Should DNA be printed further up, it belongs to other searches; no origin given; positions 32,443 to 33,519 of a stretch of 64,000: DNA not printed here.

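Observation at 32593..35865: Four-gene same-strand cluster: an R-M core preceded by two unexplained genes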

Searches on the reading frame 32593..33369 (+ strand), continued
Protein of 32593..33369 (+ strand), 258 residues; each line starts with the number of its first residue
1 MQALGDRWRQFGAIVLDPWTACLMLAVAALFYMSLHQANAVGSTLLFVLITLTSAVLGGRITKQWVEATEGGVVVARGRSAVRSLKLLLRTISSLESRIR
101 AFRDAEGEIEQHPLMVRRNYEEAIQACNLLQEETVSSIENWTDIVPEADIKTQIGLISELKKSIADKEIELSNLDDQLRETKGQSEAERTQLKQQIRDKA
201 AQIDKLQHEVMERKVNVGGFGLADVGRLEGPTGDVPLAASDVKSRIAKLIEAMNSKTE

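Call 84: find_encoding_contigs(protein=P0029, flank=6000, max_places=1)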
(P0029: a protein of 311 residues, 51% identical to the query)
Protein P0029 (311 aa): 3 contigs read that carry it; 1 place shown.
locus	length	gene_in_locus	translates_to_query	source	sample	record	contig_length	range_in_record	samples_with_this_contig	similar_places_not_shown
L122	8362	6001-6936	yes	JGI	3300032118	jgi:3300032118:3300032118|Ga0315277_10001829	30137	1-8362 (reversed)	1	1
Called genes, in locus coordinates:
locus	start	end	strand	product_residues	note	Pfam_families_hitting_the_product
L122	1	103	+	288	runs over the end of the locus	PF09674:DUF2400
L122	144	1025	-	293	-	-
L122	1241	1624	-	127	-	PF08897:DUF1841 (weak)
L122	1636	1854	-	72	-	PF21748:UPF0150 (weak), PF15919:HicB_lk_antitox (weak)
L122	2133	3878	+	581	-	-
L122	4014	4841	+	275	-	PF04282:DUF438, PF01814:Hemerythrin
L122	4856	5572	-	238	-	PF07963:N_methyl, PF07596:SBP_bac_10 (faint)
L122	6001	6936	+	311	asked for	-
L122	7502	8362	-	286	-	?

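Call 85: find_encoding_contigs(protein=P0033, flank=6000, max_places=1)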
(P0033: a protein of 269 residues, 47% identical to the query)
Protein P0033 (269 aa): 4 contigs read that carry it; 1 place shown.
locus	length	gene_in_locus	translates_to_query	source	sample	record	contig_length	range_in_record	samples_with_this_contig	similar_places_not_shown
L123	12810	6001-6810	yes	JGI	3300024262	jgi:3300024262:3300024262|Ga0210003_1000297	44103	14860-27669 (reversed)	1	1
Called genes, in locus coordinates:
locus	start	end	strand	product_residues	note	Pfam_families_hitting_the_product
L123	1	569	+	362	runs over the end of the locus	-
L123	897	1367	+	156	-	-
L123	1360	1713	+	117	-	PF08963:DUF1878 (weak)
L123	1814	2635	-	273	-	-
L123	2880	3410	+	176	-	-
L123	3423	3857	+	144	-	-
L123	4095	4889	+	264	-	PF01555:N6_N4_Mtase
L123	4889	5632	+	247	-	PF11463:R-HINP1I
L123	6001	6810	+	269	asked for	-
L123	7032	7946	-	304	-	PF01479:S4 (weak), PF00849:PseudoU_synth_2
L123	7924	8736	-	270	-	PF01790:LGT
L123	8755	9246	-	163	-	PF01252:Peptidase_A8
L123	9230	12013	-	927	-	PF00133:tRNA-synt_1, PF01921:tRNA-synt_1f (faint), PF09334:tRNA-synt_1g, PF13603:tRNA-synt_1_2 (weak), PF08264:Anticodon_1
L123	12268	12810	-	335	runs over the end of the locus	PF10670:DUF4198 (faint), PF13620:CarboxypepD_reg, PF13715:CarbopepD_reg_2 (faint), PF17210:SdrD_B (faint), PF17802:SpaA (faint), PF20598:DUF6795 (faint), PF23193:NOMO_3rd (faint), PF13620:CarboxypepD_reg (weak)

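Call 86: find_encoding_contigs(protein=P0057, flank=6000, max_places=1)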
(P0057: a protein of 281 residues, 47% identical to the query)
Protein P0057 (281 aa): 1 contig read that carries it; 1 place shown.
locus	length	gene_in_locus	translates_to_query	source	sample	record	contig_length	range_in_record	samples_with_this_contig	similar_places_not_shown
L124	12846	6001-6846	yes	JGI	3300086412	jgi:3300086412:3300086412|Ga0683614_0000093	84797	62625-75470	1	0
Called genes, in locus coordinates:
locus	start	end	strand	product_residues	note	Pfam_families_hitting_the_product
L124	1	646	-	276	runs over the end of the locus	PF02548:Pantoate_transf, PF01177:Asp_Glu_race (weak)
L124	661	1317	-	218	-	PF01712:dNK, PF02223:Thymidylate_kin (faint), PF13238:AAA_18 (faint)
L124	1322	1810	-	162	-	PF01288:HPPK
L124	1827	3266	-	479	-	PF01743:PolyA_pol, PF12627:PolyA_pol_RNAbd, PF12626:PolyA_pol_arg_C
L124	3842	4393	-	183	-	-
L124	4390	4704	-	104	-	-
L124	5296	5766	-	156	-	-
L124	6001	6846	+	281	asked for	-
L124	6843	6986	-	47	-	-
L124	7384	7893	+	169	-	-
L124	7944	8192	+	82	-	-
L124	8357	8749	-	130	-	-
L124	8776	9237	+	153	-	-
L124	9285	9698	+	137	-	-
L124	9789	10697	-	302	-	-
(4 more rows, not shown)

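Call 87: find_encoding_contigs(protein=P0077, flank=6000, max_places=1)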
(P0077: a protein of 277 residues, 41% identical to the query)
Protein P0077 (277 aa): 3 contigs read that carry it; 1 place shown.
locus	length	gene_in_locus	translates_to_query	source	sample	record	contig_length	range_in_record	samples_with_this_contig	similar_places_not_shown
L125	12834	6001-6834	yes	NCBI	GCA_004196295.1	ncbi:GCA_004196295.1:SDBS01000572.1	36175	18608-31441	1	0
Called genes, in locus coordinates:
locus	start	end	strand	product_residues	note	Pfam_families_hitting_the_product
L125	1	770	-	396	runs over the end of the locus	-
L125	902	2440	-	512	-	PF13088:BNR_2 (faint), PF15892:BNR_4 (faint), PF13860:FlgD_ig (weak)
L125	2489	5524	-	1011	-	PF13964:Beta-prop_Calicin (faint), PF24681:Kelch_KLHDC2_KLHL20_DRC7 (weak), PF25210:Kelch_FKB95, PF01344:Kelch_1 (weak), PF13860:FlgD_ig, PF18962:Por_Secre_tail (weak)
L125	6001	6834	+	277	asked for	-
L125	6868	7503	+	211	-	PF04326:SLFN_AlbA_2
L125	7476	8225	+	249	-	-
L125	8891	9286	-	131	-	-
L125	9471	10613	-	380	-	PF00930:DPPIV_N (faint), PF07676:PD40 (faint), PF26549:Tricorn_N (faint), PF26550:Tricorn_2nd (faint)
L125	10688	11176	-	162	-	-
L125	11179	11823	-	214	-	-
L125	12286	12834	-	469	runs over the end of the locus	PF00656:Peptidase_C14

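Call 88: find_encoding_contigs(protein=P0100, flank=6000, max_places=1)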
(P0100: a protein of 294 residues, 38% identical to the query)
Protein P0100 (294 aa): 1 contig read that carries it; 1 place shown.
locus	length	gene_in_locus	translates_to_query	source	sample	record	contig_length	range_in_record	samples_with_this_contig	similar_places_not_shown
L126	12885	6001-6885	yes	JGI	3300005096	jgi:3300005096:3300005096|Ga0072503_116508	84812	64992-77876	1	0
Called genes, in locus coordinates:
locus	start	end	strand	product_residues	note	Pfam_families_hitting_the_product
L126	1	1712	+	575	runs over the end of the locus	PF12770:CHAT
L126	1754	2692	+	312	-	PF04055:Radical_SAM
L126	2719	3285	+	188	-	PF01272:GreA_GreB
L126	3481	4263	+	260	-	-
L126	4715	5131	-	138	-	-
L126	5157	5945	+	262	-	PF00565:SNase, PF08239:SH3_3, PF05901:Excalibur (weak)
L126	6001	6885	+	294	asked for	-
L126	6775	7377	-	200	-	-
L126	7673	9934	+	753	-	PF05729:NACHT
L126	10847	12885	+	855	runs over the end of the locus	PF03193:RsgA_GTPase (faint), PF05049:IIGP (faint), PF00350:Dynamin_N, PF01926:MMR_HSR1 (faint), PF13401:AAA_22 (faint)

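Call 89: find_encoding_contigs(protein=P0069, flank=6000, max_places=1)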
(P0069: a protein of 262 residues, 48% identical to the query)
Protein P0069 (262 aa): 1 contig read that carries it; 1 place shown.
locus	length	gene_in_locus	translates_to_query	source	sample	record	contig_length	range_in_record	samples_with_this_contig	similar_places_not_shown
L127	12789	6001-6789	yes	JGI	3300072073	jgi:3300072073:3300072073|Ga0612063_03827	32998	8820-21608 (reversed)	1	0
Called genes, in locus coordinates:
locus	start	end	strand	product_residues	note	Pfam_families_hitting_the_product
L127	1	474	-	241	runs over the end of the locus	-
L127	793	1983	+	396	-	-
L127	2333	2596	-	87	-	-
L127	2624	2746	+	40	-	-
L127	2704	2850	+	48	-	-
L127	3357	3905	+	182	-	-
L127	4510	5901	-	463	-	PF20042:DUF6444, PF03050:DDE_Tnp_IS66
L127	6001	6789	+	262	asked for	-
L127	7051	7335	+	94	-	-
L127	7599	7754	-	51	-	-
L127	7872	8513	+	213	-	-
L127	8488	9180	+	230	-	PF07676:PD40 (faint), PF26549:Tricorn_N (weak)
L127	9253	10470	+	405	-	PF13546:DDE_5, PF01609:DDE_Tnp_1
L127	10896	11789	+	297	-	-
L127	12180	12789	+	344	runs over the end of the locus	-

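Call 90: find_encoding_contigs(protein=P0104, flank=6000, max_places=1)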
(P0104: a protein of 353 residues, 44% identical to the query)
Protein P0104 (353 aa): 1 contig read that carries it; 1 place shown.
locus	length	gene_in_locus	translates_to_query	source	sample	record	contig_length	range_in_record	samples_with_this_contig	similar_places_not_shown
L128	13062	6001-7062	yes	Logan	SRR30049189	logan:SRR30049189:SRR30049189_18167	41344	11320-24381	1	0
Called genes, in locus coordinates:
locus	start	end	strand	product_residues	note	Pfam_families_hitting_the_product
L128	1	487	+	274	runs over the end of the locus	PF13730:HTH_36 (weak)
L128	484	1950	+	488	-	PF00772:DnaB, PF13481:AAA_25, PF03796:DnaB_C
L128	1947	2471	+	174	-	PF07105:DUF1367 (faint)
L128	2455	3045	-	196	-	-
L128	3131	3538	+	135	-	-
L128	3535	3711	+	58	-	PF04957:RMF (weak)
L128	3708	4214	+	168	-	-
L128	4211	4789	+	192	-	-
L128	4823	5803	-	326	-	-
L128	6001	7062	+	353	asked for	-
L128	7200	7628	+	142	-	PF01510:Amidase_2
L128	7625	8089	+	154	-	-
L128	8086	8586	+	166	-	-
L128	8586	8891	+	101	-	-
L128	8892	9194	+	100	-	-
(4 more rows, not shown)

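Call 102: search_dna_similar(query=window:32593-33369:+, collection=phages, mode=protein, max_evalue=0.001, max_rows=20)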
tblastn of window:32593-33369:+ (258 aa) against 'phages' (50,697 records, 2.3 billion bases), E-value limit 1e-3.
No match.

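Call 103: search_dna_similar(query=window:32593-33369:+, collection=plasmids, mode=protein, max_evalue=0.001, max_rows=20)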
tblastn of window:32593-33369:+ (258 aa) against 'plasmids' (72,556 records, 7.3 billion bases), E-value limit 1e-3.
No match.
